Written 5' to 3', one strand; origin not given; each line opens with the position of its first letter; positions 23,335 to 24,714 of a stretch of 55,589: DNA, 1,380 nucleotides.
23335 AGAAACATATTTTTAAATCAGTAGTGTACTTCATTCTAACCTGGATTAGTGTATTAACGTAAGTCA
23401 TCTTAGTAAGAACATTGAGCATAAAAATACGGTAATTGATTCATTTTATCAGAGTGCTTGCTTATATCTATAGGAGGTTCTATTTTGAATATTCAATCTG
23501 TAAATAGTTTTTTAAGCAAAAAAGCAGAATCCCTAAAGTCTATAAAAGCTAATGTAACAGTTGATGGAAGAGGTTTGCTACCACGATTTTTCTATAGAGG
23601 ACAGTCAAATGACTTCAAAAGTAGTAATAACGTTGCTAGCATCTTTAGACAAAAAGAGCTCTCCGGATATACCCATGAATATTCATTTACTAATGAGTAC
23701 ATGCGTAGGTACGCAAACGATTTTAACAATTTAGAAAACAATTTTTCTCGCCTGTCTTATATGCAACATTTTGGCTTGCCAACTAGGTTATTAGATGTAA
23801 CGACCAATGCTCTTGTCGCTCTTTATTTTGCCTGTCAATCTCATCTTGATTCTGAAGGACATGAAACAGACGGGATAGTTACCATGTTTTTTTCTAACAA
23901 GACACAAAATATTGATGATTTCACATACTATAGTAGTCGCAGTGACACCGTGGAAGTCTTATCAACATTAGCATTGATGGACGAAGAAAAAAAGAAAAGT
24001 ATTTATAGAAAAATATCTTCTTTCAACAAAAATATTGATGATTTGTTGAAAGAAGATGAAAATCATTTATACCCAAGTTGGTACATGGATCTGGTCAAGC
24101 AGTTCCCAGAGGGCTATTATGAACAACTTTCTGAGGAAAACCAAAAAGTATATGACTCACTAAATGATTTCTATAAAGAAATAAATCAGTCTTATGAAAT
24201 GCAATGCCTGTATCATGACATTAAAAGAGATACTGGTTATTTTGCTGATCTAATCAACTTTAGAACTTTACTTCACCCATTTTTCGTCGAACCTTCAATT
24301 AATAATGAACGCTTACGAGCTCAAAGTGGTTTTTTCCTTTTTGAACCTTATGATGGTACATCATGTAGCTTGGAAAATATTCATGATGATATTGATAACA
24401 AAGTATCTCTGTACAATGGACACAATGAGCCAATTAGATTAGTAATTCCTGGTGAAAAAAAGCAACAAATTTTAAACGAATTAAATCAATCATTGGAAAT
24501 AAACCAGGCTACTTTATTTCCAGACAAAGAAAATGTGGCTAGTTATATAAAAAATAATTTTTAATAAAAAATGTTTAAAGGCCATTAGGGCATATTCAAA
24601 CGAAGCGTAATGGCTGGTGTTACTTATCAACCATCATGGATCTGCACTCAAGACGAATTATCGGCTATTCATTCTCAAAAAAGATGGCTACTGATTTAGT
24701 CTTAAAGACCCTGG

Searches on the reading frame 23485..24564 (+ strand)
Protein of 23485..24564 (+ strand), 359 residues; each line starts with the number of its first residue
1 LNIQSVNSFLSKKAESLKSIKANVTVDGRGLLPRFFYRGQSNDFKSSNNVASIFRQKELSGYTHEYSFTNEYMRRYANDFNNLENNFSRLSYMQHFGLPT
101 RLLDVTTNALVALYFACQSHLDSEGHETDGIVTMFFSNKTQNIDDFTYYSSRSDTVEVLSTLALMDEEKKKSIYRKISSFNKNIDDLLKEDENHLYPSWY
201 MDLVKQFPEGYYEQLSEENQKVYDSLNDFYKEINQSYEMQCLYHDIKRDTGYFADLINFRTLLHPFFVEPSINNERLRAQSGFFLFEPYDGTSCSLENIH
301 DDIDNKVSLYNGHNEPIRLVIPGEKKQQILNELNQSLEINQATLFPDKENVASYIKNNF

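Call 3: search_protein_families(library=pfam, proteins=[window:23485-24564:+], max_evalue=1)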
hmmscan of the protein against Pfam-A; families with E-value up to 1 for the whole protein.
window:23485-24564:+ (359 aa): 2 families
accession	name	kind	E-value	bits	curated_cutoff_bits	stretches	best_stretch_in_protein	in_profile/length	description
PF08867.16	FRG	-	4.9e-19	69.5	25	1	34-123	2-92/94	FRG domain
PF05746.21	DALR_1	-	0.038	14.5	22.3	1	161-213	25-77/117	DALR anticodon binding domain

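Call 4: search_protein_families(library=padloc, proteins=[window:23485-24564:+], max_evalue=1)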
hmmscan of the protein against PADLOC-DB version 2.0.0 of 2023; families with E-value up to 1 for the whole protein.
window:23485-24564:+ (359 aa): 14 families
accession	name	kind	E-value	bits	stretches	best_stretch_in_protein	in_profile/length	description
PDLC04936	PDC-S15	-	2.3e-71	238.6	1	3-358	24-295/300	-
PDLC04933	PDC-S15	-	3.5e-57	192.1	1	33-358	28-279/286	-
PDLC04927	PDC-S15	-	2.8e-45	153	2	2-183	14-182/422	-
PDLC04938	PDC-S15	-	6.3e-35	118.9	2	33-145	63-172/276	-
PDLC04930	PDC-S15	-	6.3e-34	115.6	2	35-169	27-161/380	-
PDLC04926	PDC-S15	-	1.8e-25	87.6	2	2-158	5-153/300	-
PDLC04937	PDC-S15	-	7.1e-25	86.1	2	35-162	37-166/254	-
PDLC04939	PDC-S15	-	9.7e-21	72.2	2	34-119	31-111/487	-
PDLC04929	PDC-S15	-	8.2e-18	63.3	1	14-142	10-148/308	-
PDLC04932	PDC-S15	-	4.1e-14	50.7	1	67-358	89-318/324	-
PDLC04931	PDC-S15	-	1.3e-13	49.4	2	255-357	174-270/282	-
PDLC04934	PDC-S15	-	1.8e-11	41.8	2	72-141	101-171/416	-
PDLC04940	PDC-S15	-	7e-09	33.7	2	91-123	127-159/280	-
PDLC04935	PDC-S15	-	4.9e-05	20.4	1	72-126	179-231/535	-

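Call 5: search_protein_families(library=ncbifam, proteins=[window:23485-24564:+], max_evalue=1)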
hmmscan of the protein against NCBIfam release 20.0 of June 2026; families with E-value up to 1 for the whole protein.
window:23485-24564:+ (359 aa): 1 family
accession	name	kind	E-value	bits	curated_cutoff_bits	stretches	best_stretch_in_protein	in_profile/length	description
TIGR03342.1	dsrC_tusE_dsvC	subfamily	0.08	13.3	53.5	1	198-251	21-74/108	TusE/DsrC/DsvC family sulfur relay protein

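Call 30: find_homologous_proteins(query=window:23485-24564:+, max_evalue=0.001)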
Query window:23485-24564:+ (359 aa): 714 proteins with E <= 0.001 among 2164 candidates; the best 120 are listed.
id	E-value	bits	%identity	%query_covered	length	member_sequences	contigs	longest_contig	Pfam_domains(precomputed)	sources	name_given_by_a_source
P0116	3.0e-234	795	99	100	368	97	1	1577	PF08867.17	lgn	-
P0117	2.9e-198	676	88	99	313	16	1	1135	PF08867.17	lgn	-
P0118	2.5e-197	673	83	100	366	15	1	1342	PF08867.17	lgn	-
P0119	1.4e-196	671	84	100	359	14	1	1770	PF08867.17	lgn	-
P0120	1.6e-193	661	82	100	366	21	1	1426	PF08867.17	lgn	-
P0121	2.2e-191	654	80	100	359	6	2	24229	PF08867.17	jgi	jgi:hypothetical protein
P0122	5.5e-185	633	79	100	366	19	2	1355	PF08867.17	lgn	-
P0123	5.2e-182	623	77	100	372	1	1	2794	PF08867.17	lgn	-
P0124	1.2e-181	622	77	100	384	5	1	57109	PF08867.17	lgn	-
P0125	3.5e-167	574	74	99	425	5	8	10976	PF08867.17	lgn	-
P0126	3.9e-164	564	72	100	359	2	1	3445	PF08867.17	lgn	-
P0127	6.6e-141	488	100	62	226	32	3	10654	PF08867.17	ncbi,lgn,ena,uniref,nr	ncbi:FRG domain-containing protein [Pediococcus parvulus]|uniref:FRG domain-containing protein n=1 T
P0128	8.4e-123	428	56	100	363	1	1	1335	PF08867.17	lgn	-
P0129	1.5e-109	385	52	99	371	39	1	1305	PF08867.17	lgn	-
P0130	2.1e-108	381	52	100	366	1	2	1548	PF08867.17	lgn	-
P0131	2.5e-101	358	52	100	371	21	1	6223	PF08867.17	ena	-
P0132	3.7e-98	347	53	94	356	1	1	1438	PF08867.17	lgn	-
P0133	4.1e-67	245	41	100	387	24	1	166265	PF08867.17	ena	-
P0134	5.2e-57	212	37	94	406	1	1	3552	PF08867.17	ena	-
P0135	5.8e-57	212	37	94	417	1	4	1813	PF08867.17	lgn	-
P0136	6.5e-56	208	36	94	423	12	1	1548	PF08867.17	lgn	-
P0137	8.1e-56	208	36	94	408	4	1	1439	PF08867.17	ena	-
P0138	8.6e-56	208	38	94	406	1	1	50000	PF08867.17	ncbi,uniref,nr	ncbi:FRG domain-containing protein [Lactobacillus mellis]|uniref:FRG domain-containing protein n=1 T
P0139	1.1e-52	198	33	99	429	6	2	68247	PF08867.17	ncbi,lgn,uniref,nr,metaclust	ncbi:hypothetical protein JG29_15960 [Bombilactobacillus mellis]|uniref:FRG domain-containing protei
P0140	1.5e-50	191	51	53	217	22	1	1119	PF08867.17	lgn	-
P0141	1.0e-48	185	54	46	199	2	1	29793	PF08867.17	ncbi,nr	ncbi:hypothetical protein DIS16_10895 [Levilactobacillus brevis]|nr:hypothetical protein DIS16_10895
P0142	9.7e-48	181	34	96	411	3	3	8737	PF08867.17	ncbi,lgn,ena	-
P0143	1.1e-47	181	35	87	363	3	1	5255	PF08867.17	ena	-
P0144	1.2e-45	175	37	85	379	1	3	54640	PF08867.17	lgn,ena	-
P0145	9.0e-40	155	34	98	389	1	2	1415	PF08867.17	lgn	-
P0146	1.9e-38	151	33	98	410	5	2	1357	PF08867.17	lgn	-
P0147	1.4e-30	125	29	100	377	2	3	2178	PF08867.17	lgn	-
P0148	7.7e-29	119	28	89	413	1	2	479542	PF08867.17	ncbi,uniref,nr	ncbi:FRG domain-containing protein [Levilactobacillus lanxiensis]|uniref:FRG domain-containing prote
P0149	2.5e-27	114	32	92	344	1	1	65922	PF08867.17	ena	-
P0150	2.9e-27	114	32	91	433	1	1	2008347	PF08867.17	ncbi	-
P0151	3.5e-27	114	32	90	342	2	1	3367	PF08867.17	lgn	-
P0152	8.7e-27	113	31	90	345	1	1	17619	PF08867.17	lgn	-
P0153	1.3e-26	112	32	90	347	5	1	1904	PF08867.17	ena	-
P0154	2.5e-26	111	32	90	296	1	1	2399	PF08867.17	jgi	jgi:hypothetical protein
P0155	5.9e-26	110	32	90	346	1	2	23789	PF08867.17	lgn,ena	-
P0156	1.3e-25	109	32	90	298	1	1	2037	PF08867.17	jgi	jgi:hypothetical protein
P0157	1.6e-25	108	32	90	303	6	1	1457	PF08867.17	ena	-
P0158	1.9e-25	108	32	91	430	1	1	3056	PF08867.17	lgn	-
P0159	2.0e-25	108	32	90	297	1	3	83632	PF08867.17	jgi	jgi:hypothetical protein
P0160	3.7e-25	107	31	90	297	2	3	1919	PF08867.17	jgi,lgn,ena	-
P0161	3.8e-25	107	31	99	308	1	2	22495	PF08867.17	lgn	-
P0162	4.5e-25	107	32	90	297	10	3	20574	PF08867.17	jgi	jgi:hypothetical protein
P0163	5.3e-25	107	31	90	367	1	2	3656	PF08867.17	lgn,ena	-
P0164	5.5e-25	107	31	91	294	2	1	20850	PF08867.17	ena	-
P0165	6.6e-25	106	32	90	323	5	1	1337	PF08867.17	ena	-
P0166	7.1e-25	106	31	90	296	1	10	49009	PF08867.17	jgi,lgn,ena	jgi:hypothetical protein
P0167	1.2e-24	106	31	90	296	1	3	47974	PF08867.17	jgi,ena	-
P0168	1.2e-24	106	31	91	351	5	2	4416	PF08867.17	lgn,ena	-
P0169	1.3e-24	105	31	90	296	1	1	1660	PF08867.17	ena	-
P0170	1.4e-24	105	31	90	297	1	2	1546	PF08867.17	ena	-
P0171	1.6e-24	105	30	90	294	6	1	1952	PF08867.17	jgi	jgi:hypothetical protein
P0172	1.8e-24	105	31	90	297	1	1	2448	PF08867.17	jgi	-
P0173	1.9e-24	105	31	90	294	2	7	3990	PF08867.17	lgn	-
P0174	2.2e-24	105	30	90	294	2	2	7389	PF08867.17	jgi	jgi:hypothetical protein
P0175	3.4e-24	104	29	91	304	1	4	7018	PF08867.17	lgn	-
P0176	3.4e-24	104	30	90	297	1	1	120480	PF08867.17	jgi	jgi:hypothetical protein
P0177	3.6e-24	104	30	91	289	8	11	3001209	PF08867.17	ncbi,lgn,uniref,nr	ncbi:FRG domain-containing protein [Acinetobacter schindleri]|uniref:FRG domain-containing protein n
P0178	4.0e-24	104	32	90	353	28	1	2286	PF08867.17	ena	-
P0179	5.6e-24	103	31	93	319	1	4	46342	PF08867.17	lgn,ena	-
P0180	6.5e-24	103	30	90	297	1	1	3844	PF08867.17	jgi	jgi:FRG domain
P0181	7.7e-24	103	30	90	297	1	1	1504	PF08867.17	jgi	jgi:hypothetical protein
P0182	8.0e-24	103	30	90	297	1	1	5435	PF08867.17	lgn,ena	-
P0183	8.7e-24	103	31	90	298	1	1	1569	PF08867.17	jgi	jgi:hypothetical protein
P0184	9.1e-24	103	31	90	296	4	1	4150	PF08867.17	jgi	jgi:FRG domain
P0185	1.1e-23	102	31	90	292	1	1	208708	PF08867.17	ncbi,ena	-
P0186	1.1e-23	102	31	90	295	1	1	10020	PF08867.17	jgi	jgi:FRG domain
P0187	1.2e-23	102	31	90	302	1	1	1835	PF08867.17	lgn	-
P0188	1.2e-23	102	31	90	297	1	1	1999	PF08867.17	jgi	jgi:hypothetical protein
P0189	1.2e-23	102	31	90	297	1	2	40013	PF08867.17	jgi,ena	jgi:hypothetical protein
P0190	1.3e-23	102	31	90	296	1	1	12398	PF08867.17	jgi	jgi:FRG domain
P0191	1.6e-23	102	30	90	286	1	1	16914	PF08867.17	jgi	jgi:hypothetical protein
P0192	1.7e-23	102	31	90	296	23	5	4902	PF08867.17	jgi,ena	jgi:hypothetical protein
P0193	2.0e-23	102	30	91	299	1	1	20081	PF08867.17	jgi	jgi:hypothetical protein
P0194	2.1e-23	101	31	90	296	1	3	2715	PF08867.17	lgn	-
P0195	2.2e-23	101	31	90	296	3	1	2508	PF08867.17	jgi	-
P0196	2.4e-23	101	31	90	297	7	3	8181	PF08867.17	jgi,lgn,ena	jgi:hypothetical protein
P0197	2.4e-23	101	31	90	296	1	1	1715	PF08867.17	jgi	jgi:hypothetical protein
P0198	2.4e-23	101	31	90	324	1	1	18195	PF08867.17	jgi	jgi:hypothetical protein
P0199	2.6e-23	101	30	90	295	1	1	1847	PF08867.17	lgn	-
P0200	3.1e-23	101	31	89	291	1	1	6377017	PF08867.17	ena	-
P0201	3.3e-23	101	30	90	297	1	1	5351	PF08867.17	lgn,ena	-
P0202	3.4e-23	101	30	90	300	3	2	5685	PF08867.17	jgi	jgi:hypothetical protein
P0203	3.8e-23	101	31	90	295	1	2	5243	PF08867.17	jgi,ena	-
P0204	4.1e-23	101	30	90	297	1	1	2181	PF08867.17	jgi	-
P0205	4.2e-23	100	31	91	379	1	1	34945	PF08867.17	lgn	-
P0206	4.5e-23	100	31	90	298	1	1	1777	PF08867.17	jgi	jgi:FRG domain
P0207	4.9e-23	100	30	90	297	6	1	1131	PF08867.17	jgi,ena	-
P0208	5.0e-23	100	36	36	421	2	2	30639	PF08867.17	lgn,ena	-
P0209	5.1e-23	100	31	90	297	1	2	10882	PF08867.17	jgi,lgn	-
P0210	5.3e-23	100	31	90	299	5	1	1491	PF08867.17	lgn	-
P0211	5.6e-23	100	30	90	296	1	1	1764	PF08867.17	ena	-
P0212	6.1e-23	100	30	90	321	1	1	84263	PF08867.17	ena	-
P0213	6.7e-23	100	30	91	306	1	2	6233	PF08867.17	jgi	jgi:hypothetical protein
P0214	6.7e-23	100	30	90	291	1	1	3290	PF08867.17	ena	-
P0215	8.0e-23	100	28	97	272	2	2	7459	PF08867.17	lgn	-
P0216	8.5e-23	99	30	100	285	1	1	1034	PF08867.17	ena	-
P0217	8.7e-23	99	30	90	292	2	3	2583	PF08867.17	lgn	-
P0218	8.8e-23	99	31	90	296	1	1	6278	PF08867.17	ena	-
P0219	9.1e-23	99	30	91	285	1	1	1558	PF08867.17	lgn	-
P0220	9.1e-23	99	31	91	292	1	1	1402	PF08867.17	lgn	-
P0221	9.2e-23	99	32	90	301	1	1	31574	PF08867.17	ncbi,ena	-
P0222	1.0e-22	99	30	90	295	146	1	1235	PF08867.17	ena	-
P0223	1.3e-22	99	31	90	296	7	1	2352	PF08867.17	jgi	jgi:hypothetical protein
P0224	1.3e-22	99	29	99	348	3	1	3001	PF08867.17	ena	-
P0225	1.4e-22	99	30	90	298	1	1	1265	PF08867.17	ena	-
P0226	1.4e-22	99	31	90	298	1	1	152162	PF08867.17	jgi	jgi:hypothetical protein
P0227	1.6e-22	99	30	90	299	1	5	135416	PF08867.17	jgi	jgi:hypothetical protein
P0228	1.6e-22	99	31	90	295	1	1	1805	PF08867.17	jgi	jgi:FRG domain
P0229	1.6e-22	99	30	90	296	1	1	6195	PF08867.17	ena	-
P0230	1.6e-22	99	31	90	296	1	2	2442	PF08867.17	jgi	jgi:hypothetical protein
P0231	1.7e-22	98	44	30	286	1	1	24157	PF08867.17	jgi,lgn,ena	-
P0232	1.8e-22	98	30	86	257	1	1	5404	PF08867.17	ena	-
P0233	1.8e-22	98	31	90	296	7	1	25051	PF08867.17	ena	-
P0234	1.8e-22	98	31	90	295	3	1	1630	PF08867.17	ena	-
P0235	1.8e-22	98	31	90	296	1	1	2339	PF08867.17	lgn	-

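Call 34: find_encoding_contigs(protein=P0133, flank=6000, max_places=1)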
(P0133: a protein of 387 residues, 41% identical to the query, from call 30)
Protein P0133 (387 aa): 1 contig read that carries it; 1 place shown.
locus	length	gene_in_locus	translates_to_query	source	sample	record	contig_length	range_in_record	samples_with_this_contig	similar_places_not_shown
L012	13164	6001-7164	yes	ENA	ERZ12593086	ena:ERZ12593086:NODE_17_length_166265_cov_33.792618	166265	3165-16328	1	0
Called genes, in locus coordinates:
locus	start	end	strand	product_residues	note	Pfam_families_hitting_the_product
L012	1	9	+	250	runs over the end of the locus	-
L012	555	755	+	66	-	-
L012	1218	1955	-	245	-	-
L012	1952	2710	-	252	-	-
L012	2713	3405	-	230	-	PF00005:ABC_tran, PF13175:AAA_15 (faint), PF13304:AAA_21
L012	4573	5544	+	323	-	-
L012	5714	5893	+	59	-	-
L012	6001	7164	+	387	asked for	PF08867:FRG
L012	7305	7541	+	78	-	PF03382:DUF285 (weak)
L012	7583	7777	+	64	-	-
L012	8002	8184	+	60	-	-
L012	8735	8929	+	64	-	-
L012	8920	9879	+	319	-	PF02463:SMC_N (weak), PF00005:ABC_tran, PF13304:AAA_21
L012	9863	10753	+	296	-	PF01061:ABC2_membrane, PF12698:ABC2_membrane_3 (weak)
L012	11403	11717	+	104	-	PF00893:Multi_Drug_Res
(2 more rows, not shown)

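Call 35: find_encoding_contigs(protein=P0148, flank=6000, max_places=1)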
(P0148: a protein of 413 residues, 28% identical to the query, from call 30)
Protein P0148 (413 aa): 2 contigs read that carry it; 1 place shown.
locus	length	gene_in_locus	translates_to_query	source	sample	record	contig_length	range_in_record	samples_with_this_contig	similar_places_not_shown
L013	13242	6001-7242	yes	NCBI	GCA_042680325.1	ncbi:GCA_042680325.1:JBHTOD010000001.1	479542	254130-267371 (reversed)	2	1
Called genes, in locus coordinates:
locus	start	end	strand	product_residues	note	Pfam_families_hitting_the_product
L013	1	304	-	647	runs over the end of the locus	PF01757:Acyl_transf_3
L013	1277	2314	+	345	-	PF00962:A_deaminase, PF19326:AMP_deaminase (weak)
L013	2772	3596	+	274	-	PF02899:Phage_int_SAM_1 (weak), PF13495:Phage_int_SAM_4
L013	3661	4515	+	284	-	PF01522:Polysacc_deac_1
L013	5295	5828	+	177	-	PF03734:YkuD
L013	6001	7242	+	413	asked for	PF08867:FRG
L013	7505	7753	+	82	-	-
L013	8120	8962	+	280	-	-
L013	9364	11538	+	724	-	-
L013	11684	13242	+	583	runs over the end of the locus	-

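Call 36: find_encoding_contigs(protein=P0177, flank=6000, max_places=2)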
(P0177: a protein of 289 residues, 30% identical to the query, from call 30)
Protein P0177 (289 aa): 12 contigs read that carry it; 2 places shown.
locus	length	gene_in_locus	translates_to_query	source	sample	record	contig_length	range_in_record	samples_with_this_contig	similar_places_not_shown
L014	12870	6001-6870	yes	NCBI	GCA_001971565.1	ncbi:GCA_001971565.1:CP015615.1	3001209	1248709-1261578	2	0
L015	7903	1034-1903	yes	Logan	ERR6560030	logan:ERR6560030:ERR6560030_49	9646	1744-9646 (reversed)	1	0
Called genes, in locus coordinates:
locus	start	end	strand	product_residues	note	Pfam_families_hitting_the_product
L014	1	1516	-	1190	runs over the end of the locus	PF02811:PHP, PF07733:DNA_pol3_alpha, PF17657:DNA_pol3_finger, PF14579:HHH_6, PF01336:tRNA_anti-codon (faint), PF20914:DNA_pol_IIIA_C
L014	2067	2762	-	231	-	PF00528:BPD_transp_1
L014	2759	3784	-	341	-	PF00005:ABC_tran, PF02463:SMC_N (weak), PF13304:AAA_21 (faint), PF09383:NIL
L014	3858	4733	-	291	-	PF03180:Lipoprotein_9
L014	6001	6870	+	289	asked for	PF08867:FRG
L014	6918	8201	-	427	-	PF02844:GARS_N, PF02222:ATP-grasp (faint), PF01071:GARS_A, PF02843:GARS_C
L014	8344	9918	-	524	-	PF02142:MGS, PF01808:AICARFT_IMPCHas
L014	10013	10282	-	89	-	PF02954:HTH_8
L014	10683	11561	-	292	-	PF13717:Zn_ribbon_4 (faint), PF11906:DUF3426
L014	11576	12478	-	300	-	PF06325:PrmA, PF05175:MTS (weak)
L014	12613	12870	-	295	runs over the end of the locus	PF13593:SBF_like, PF01758:SBF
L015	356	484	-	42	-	-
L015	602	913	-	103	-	PF13302:Acetyltransf_3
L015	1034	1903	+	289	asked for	PF08867:FRG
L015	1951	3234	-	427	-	PF02844:GARS_N, PF02222:ATP-grasp (faint), PF01071:GARS_A, PF02843:GARS_C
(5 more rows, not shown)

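Call 53: find_related_loci(query=A2, collection=metagenome_contigs, flank=10000)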
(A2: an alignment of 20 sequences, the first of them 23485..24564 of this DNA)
Query A2 (359 aa) in metagenome_contigs; peptide patterns used: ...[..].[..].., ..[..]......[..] (x = any residue, [..] = any of these).
600 stretches matched a pattern (row limit reached: there are more); 587 encode a relative of the query (tblastn E <= 1e-3); the best 80 are kept; 80 distinct loci.
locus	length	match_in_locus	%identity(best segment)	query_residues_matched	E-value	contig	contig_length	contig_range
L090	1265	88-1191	52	1-359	7e-121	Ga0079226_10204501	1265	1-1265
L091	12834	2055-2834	32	37-359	1e-32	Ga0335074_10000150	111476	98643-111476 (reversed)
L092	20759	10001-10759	33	35-356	2e-30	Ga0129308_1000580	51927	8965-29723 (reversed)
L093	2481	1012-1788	31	37-359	3e-30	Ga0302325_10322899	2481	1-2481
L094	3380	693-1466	30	37-359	6e-30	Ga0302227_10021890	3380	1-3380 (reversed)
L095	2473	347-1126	32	37-359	8e-30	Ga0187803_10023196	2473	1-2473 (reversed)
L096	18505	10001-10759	32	35-356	2e-29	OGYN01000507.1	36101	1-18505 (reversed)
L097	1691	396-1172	31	37-359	2e-29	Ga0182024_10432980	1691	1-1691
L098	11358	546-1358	31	37-359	4e-28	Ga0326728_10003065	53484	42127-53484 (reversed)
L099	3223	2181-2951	32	37-359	2e-27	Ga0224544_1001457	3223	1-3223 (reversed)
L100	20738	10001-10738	31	35-359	5e-27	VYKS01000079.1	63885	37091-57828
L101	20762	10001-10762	32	35-357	3e-27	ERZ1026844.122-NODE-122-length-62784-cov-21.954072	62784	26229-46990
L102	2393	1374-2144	29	34-358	1e-26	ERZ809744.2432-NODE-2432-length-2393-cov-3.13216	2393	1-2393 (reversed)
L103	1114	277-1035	31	35-359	7e-28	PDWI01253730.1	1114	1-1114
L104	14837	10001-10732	29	35-359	2e-26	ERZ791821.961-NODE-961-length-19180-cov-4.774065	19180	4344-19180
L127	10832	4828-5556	29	36-359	1e-25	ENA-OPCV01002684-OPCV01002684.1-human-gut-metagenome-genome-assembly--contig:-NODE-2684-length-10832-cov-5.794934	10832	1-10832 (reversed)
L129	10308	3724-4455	29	35-359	3e-25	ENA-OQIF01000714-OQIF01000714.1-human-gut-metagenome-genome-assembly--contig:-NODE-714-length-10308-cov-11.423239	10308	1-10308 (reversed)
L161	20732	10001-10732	29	35-359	8e-23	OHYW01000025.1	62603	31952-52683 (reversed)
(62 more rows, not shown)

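Call 54: predict_structure(alignment_id=A2)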
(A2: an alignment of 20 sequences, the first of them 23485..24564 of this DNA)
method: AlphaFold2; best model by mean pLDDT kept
length: 359 residues; sequences in the alignment: 20
mean_pLDDT: 86.3   pTM: 0.86
mean pLDDT of the five models: 86.3, 84.4, 83.8, 83.3, 82.5
residues with pLDDT >= 90: 151; 70-90: 178; 50-70: 29; < 50: 1
segments of 3 or more residues with pLDDT < 50: none
pLDDT, mean of each block of 10 residues (from residue 1): 91 90 68 90 91 70 73 82 85 83 95 96 92 87 75 90 88 92 85 76 82 89 93 94 90 86 89 79 90 81 89 90 96 94 85 79
secondary structure, 60 per line:
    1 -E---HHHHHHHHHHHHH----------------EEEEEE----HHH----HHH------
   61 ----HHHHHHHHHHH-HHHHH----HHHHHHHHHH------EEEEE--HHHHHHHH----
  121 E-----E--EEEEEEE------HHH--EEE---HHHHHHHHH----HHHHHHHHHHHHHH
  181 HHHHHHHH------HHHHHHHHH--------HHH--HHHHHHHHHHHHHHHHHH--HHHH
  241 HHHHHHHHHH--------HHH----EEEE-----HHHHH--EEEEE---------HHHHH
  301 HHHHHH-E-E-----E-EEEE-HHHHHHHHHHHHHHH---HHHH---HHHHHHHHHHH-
elements in order: H6-18 E35-40 H65-75 H77-81 H86-95 E102-106 H109-116 E130-136 E148-150 H154-162 H167-188 H195-203 H217-234 H237-250 E266-269 H275-279 E282-286 H296-306 E318-321 H323-337 H341-344 H348-358

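Call 59: search_protein_families(library=pfam, proteins=[L092:10738-13911:+, L092:7754-9673:+, L161:3724-8229:+, L129:6398-6868:+, L127:6495-8402:+], max_evalue=0.00001)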
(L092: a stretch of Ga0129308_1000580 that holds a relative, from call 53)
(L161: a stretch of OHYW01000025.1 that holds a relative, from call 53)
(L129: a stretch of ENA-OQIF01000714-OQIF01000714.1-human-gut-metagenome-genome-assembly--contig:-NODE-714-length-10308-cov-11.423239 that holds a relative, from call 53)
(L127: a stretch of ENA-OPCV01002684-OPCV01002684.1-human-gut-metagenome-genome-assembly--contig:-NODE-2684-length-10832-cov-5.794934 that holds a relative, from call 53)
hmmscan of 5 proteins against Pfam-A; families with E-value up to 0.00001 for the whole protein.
L092:10738-13911:+ (1058 aa): 4 families
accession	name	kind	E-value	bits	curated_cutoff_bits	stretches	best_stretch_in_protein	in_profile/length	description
PF18766.7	SWI2_SNF2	-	7e-71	238.8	26.7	1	288-519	2-216/221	SWI2/SNF2 ATPase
PF04313.20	HSDR_N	-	1.2e-36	126.9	25.1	1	24-216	3-195/198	Type I restriction enzyme R protein N terminus (HSDR_N)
PF22679.2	T1R_D3-like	-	3.1e-36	125.6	27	1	565-718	3-157/158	Type I restriction enzyme subunit R domain 3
PF04851.21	ResIII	-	3e-23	83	22.5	1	283-456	3-162/164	Type III restriction enzyme, res subunit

L092:7754-9673:+ (640 aa): 1 family
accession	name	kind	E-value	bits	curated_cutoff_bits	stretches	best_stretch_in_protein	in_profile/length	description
PF01420.25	Methylase_S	-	1.1e-45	156.3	22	2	28-203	1-164/168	Type I restriction modification DNA specificity domain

L161:3724-8229:+ (1502 aa): 2 families
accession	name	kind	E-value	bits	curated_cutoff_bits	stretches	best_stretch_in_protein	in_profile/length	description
PF05593.20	RHS_repeat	-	2.3e-56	187.6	22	2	672-705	4-37/38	RHS Repeat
PF20148.4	DUF6531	-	3.9e-22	78.8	24.1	1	329-403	1-74/74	Domain of unknown function (DUF6531)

L129:6398-6868:+ (157 aa): 1 family
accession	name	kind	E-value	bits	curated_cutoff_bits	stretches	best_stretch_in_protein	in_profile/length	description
PF17642.6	TssD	-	1.3e-32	112.8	25.8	1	32-157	3-127/128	Hemolysin coregulated protein Hcp (TssD)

L127:6495-8402:+ (636 aa): 1 family
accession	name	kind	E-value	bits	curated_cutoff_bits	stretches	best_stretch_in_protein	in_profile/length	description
PF07693.20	KAP_NTPase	-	2.5e-16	60.2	20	1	20-235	12-249/293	KAP family P-loop domain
